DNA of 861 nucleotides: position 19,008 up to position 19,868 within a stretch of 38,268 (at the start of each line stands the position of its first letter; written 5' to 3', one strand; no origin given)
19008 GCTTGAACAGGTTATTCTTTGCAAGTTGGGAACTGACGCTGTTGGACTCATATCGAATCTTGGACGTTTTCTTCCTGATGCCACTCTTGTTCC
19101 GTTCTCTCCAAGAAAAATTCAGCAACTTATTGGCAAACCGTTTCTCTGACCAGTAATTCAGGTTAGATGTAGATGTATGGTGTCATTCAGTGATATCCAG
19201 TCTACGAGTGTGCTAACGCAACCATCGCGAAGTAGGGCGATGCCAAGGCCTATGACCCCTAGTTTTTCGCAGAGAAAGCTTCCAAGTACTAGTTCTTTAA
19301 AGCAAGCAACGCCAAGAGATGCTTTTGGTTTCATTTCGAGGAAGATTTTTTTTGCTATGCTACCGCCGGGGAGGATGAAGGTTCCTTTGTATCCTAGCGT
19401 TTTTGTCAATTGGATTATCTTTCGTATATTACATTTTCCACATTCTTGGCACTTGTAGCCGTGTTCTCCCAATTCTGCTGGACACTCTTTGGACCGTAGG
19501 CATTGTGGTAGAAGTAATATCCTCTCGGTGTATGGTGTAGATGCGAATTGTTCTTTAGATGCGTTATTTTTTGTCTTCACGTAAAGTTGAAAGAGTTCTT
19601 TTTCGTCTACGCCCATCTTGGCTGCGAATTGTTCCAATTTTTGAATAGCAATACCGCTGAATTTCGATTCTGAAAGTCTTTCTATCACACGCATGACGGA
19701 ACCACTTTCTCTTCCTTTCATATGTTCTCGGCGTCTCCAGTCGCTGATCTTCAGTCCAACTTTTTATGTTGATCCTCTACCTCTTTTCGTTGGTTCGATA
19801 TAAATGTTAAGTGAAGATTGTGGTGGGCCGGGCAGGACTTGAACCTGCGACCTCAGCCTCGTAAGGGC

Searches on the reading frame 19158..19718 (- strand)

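Call 103: search_protein_families(library=pfam, proteins=[window:19158-19718:-], max_evalue=0.001)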
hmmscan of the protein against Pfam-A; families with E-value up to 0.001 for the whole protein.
window:19158-19718:- (186 aa): 1 family
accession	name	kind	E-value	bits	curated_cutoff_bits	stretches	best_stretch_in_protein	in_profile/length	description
PF01976.22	DUF116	-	3.1e-41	140.9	25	1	29-180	4-154/155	Protein of unknown function DUF116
